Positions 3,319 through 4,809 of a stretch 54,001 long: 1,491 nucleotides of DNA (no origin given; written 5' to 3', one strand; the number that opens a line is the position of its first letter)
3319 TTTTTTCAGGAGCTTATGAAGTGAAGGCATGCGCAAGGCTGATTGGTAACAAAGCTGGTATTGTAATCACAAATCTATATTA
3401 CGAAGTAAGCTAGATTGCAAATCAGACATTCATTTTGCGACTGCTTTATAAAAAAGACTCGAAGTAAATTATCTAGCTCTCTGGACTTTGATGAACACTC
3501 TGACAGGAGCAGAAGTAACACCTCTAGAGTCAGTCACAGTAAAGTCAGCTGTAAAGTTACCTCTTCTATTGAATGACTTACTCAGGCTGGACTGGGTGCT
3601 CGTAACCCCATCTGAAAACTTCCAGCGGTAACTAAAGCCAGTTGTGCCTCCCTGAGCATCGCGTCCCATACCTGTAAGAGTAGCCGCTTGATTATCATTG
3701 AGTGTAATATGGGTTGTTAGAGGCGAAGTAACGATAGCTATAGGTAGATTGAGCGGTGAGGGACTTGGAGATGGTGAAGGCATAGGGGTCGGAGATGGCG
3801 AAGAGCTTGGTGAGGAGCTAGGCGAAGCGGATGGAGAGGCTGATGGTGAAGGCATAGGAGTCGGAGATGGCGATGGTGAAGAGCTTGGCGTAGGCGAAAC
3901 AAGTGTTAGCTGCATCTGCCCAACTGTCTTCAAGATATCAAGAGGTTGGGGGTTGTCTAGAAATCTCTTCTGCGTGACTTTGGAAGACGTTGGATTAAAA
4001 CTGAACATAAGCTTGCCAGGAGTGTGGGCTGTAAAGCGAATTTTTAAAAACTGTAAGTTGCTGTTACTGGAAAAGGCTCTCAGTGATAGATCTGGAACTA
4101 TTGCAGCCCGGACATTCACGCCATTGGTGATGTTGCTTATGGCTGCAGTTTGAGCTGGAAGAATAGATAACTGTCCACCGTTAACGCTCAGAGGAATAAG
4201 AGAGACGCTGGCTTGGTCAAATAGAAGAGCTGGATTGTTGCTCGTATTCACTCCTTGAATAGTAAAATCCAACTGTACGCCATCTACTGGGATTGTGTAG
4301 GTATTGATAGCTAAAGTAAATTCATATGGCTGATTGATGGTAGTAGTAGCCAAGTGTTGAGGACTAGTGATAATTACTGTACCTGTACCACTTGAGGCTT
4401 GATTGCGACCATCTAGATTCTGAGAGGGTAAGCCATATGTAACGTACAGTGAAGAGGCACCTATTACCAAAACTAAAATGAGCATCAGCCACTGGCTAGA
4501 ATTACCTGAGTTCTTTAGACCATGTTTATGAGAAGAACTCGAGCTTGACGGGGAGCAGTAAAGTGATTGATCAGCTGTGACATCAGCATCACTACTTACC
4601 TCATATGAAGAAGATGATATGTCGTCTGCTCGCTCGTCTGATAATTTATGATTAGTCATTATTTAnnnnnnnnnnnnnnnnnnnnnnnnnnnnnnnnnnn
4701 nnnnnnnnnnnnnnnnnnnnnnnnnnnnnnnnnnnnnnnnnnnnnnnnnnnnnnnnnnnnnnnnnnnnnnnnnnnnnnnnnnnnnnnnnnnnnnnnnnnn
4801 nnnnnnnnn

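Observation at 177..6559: Tandem duplication apparently made by unequal crossover between two different tRNA-Ser isoacceptor genes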

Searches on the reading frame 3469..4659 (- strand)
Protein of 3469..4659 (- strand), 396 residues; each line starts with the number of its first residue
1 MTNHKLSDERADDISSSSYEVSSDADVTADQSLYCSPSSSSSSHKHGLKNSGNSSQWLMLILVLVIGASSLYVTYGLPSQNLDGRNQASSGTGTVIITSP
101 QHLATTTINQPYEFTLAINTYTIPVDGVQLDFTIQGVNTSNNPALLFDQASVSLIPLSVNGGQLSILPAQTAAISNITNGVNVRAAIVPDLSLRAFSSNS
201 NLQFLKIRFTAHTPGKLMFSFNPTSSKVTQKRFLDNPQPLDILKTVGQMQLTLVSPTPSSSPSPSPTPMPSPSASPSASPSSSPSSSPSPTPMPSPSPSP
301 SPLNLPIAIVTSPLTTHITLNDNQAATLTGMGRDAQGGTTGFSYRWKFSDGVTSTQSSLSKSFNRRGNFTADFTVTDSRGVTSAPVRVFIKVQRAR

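Call 6: search_protein_families(library=pfam, proteins=[window:3469-4659:-], max_evalue=0.01)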
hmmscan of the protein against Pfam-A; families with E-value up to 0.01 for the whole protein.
window:3469-4659:- (396 aa): 2 families
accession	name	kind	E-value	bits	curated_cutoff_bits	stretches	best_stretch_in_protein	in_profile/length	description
PF18911.6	PKD_4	-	7.2e-11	42.4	27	1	317-384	11-77/85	PKD domain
PF00801.26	PKD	-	2.2e-07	31.2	23.5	1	320-388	11-78/80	PKD domain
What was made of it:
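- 3469..4659 (-): Unit A anchor protein: N-terminal TM helix, cohesin-fold domain, Ser/Pro linker and PKD domain. Pfam PKD_4 7e-11 (call 6).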

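Call 11: find_homologous_proteins(query=window:3469-4659:-)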
Query window:3469-4659:- (396 aa): 17 proteins with E <= 0.001 among 8000 candidates.
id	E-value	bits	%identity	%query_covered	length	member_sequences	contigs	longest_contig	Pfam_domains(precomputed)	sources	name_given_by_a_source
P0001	5.5e-248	840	100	100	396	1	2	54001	PF00801.27,PF18911.7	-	-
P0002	3.1e-12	64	33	59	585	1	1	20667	-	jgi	jgi:hypothetical protein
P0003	5.4e-12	64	26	60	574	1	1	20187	-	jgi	jgi:hypothetical protein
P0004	1.2e-9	56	27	61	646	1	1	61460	-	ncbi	-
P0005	1.6e-8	52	30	58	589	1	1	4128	-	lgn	-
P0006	1.2e-7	49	-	-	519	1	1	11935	-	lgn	-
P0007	3.2e-7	48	-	-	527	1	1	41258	PF13529.14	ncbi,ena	-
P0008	8.3e-7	47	-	-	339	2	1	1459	PF13620.13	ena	-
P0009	1.5e-5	42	-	-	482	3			-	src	-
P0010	2.2e-5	42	29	58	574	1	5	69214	-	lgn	-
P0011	9.8e-5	40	-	-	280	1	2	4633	-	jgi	jgi:hypothetical protein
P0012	1.3e-4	39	-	-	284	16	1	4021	-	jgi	jgi:hypothetical protein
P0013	3.2e-4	38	-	-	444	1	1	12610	PF00932.26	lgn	-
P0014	4.0e-4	38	-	-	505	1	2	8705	PF09479.17,PF18998.7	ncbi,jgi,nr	ncbi:MAG: hypothetical protein BWY47_01448 [Bacteroidetes bacterium ADurb.Bin302]|nr:MAG: hypothetic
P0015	7.5e-4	37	48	7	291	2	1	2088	-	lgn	-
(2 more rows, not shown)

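Call 12: find_encoding_contigs(protein=P0001, flank=10000, max_places=10)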
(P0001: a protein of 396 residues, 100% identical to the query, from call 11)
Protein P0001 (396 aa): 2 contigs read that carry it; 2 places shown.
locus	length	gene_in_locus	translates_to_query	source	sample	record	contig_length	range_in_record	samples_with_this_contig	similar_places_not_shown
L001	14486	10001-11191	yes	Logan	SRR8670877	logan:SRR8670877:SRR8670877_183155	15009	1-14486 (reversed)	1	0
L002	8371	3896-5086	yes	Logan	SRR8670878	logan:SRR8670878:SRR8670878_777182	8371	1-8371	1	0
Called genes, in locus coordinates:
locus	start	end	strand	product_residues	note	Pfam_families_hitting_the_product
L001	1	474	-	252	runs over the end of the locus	-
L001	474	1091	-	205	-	PF08843:AbiEii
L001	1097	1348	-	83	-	PF21956:DUF6922 (weak)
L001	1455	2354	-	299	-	PF00515:TPR_1 (faint), PF07719:TPR_2 (faint), PF13181:TPR_8 (faint), PF13414:TPR_11 (faint), PF13431:TPR_17 (faint)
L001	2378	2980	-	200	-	PF06210:DUF1003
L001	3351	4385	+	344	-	-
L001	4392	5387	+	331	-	-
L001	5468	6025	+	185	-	-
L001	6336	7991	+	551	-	-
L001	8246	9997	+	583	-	-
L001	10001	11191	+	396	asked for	PF00801:PKD (weak), PF18911:PKD_4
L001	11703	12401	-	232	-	PF20582:UPF0758_N, PF04002:RadC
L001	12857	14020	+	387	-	-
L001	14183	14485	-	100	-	?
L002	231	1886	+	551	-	-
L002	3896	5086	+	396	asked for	PF00801:PKD (weak), PF18911:PKD_4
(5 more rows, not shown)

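Call 49: predict_structure(alignment_id=A4)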
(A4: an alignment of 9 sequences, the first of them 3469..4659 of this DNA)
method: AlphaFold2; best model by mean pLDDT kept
length: 396 residues; sequences in the alignment: 9
mean_pLDDT: 58.3   pTM: 0.43
mean pLDDT of the five models: 58.3, 57.9, 54.0, 52.5, 51.0
residues with pLDDT >= 90: 0; 70-90: 134; 50-70: 92; < 50: 170
segments of 3 or more residues with pLDDT < 50: 1-6, 8-49, 75-93, 285-287, 293-368, 376-382, 391-396
pLDDT, mean of each block of 10 residues (from residue 1): 43 39 37 36 43 61 71 48 37 58 79 83 81 80 72 79 68 78 85 74 85 85 77 63 60 75 58 54 51 45 41 41 41 35 42 40 44 48 51 38
secondary structure, 60 per line:
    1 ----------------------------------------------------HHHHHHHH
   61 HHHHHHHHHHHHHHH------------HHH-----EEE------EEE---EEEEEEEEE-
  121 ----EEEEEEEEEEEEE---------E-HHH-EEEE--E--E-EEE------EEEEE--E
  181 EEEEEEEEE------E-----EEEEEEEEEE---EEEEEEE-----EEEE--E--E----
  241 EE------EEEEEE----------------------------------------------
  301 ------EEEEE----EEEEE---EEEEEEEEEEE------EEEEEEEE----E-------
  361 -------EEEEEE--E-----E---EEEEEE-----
elements in order: H53-75 E96-98 E105-107 E111-119 E125-137 E153-156 E164-166 E173-177 E180-189 E202-211 E215-221 E227-230 E249-254 E307-311 E316-320 E324-334 E341-348 E368-373 E386-391

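Call 51: fold_search(model_id=the predicted structure, library=pdb)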
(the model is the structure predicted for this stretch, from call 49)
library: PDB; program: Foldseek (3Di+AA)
matches with E <= 10: 1946; with E <= 0.001: 35
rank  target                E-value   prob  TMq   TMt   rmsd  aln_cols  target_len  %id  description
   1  2w1n                  1.5e-06  1.00  0.25  0.40  21.2       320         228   11  cohesin and fibronectin type-III double module construct from the Clostridium perfringens glycoside hydrolase GH84C (released 2009-02-03)
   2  6kge_A                3.3e-06  1.00  0.28  0.69   4.5       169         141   12  Crystal structure of CaDoc0917(R16D)-CaCohA2 complex at pH 5.5 (released 2020-07-08)
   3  6kgd_A                3.3e-06  1.00  0.27  0.64   5.0       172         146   13  Crystal structure of CaDoc0917(R49D)-CaCohA2 complex at pH 8.0 (released 2020-07-08)
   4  6kgc_A                4.0e-06  1.00  0.28  0.70   4.5       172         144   13  Crystal structure of CaDoc0917(R49D)-CaCohA2 complex at pH 5.4 (released 2020-07-08)
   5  6kgf_A                4.3e-06  1.00  0.28  0.67   4.7       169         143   12  Crystal structure of CaDoc0917(R16D)-CaCohA2 complex at pH 8.2 (released 2020-07-08)
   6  6kgf_C                5.8e-06  1.00  0.28  0.67   4.7       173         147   13  Crystal structure of CaDoc0917(R16D)-CaCohA2 complex at pH 8.2 (released 2020-07-08)
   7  2jh2_A                7.9e-06  1.00  0.25  0.62   4.9       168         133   13  X-ray crystal structure of a cohesin-like module from Clostridium perfringens (released 2007-11-06)
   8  4ums                  9.2e-06  1.00  0.27  0.58   5.6       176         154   12  The crystal structure of the seventh ScaB type I cohesin from Pseudobacteroides cellulosolvens (released 2015-05-06)
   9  4dh2_C                2.0e-05  1.00  0.24  0.52   5.8       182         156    9  Crystal structure of Coh-OlpC(Cthe_0452)-Doc435(Cthe_0435) complex: A novel type I Cohesin-Dockerin complex from Clost (released 2012-11-28)
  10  5lxv_A                2.6e-05  1.00  0.25  0.49   5.7       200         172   12  Crystal structure of Ruminococcus flavefaciens scaffoldin C cohesin in complex with a dockerin from an uncharacterized (released 2016-10-19)
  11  6kg8_MODEL_1_A        3.1e-05  1.00  0.27  0.62   5.7       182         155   12  Solution structure of CaCohA2 from Clostridium acetobutylicum (released 2020-07-08)
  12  5lxv_C                3.3e-05  1.00  0.25  0.48   5.8       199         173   12  Crystal structure of Ruminococcus flavefaciens scaffoldin C cohesin in complex with a dockerin from an uncharacterized (released 2016-10-19)
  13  3ul4_A                4.1e-05  1.00  0.25  0.58   5.3       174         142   11  Crystal structure of Coh-OlpA(Cthe_3080)-Doc918(Cthe_0918) complex: A novel type I Cohesin-Dockerin complex from Clost (released 2012-11-28)
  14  2jh2_B                4.1e-05  1.00  0.24  0.57   5.2       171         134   12  X-ray crystal structure of a cohesin-like module from Clostridium perfringens (released 2007-11-06)
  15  2vo8                  6.8e-05  1.00  0.28  0.73   4.0       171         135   10  Cohesin module from Clostridium perfringens ATCC13124 family 33 glycoside hydrolase. (released 2008-09-02)
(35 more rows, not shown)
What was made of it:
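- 3469..4659 (-): AF2 model and Foldseek give cohesin modules as the top 35 hits (calls 49, 51).
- On Cohesin module: The 35 matches at Foldseek E <= 0.001 are all cohesin modules, best E = 1.5e-6, TM up to 0.73 (calls 49, 51).
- Checked: An AlphaFold2 model has pLDDT of about 75-85 in that domain, and its 35 best PDB matches are all cohesin modules (TM up to 0.73) (calls 49, 51).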

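Call 67: search_protein_families(library=phrogs, proteins=[window:3469-4659:-], max_evalue=0.001)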
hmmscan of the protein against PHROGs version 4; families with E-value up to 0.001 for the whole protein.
window:3469-4659:- (396 aa): 1 family
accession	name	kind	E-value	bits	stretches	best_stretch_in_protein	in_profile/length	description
phrog_372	-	tail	0.00025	20.9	1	334-392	271-332/743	tail protein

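Call 70: find_encoding_contigs(protein=P0004, flank=8000, max_places=3)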
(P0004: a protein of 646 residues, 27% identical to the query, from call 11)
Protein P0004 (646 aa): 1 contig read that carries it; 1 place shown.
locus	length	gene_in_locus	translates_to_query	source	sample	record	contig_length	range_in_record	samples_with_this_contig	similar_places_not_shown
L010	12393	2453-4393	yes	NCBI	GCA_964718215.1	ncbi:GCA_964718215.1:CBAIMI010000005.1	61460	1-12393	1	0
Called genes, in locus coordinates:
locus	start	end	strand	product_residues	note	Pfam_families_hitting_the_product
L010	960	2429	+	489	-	PF00404:Dockerin_1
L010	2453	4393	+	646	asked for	-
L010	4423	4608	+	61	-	PF00584:SecE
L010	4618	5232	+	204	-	PF02357:NusG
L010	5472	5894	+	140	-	PF03946:Ribosomal_L11_N, PF00298:Ribosomal_L11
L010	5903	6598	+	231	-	PF00687:Ribosomal_L1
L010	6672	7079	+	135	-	-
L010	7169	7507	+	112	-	-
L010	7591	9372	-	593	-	PF07973:tRNA_SAD, PF00587:tRNA-synt_2b, PF03129:HGTP_anticodon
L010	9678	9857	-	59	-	-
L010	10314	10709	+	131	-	PF01641:SelR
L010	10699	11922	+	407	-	-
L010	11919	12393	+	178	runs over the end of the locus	PF01625:PMSR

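Call 71: find_encoding_contigs(protein=P0002, flank=8000, max_places=3)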
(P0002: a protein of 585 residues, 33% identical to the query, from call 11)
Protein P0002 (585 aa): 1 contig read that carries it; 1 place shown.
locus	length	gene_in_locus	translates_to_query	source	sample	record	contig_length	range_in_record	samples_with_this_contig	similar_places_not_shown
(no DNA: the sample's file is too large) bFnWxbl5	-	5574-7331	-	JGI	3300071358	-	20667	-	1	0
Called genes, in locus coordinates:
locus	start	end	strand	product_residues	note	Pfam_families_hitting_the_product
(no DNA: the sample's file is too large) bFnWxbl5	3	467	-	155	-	?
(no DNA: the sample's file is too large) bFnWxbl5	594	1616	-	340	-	-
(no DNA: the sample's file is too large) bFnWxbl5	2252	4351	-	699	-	PF04932:Wzy_C, PF00483:NTP_transferase, PF12804:NTP_transf_3 (faint)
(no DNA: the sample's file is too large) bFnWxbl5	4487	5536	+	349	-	PF27854:Heavy_Cys_CGP (weak), PF00404:Dockerin_1 (faint)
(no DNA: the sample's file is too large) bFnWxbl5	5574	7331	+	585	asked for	-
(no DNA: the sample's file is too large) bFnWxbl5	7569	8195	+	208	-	PF02357:NusG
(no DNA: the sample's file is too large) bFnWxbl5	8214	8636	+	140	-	PF03946:Ribosomal_L11_N, PF00298:Ribosomal_L11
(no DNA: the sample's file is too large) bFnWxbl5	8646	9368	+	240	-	PF00687:Ribosomal_L1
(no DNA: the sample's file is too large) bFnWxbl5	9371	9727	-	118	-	-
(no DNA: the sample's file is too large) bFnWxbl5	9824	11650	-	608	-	PF07973:tRNA_SAD, PF00587:tRNA-synt_2b, PF03129:HGTP_anticodon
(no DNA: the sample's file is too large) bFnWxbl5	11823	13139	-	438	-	PF05221:AdoHcyase, PF00670:AdoHcyase_NAD, PF02826:2-Hacid_dh_C, PF07991:KARI_N (weak)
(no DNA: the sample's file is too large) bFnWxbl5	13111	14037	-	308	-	PF00294:PfkB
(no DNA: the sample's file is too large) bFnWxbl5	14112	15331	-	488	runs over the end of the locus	-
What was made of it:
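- On Cohesin-dockerin pair: Only gene adjacency is available, here and in two distant relatives (calls 70, 71).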
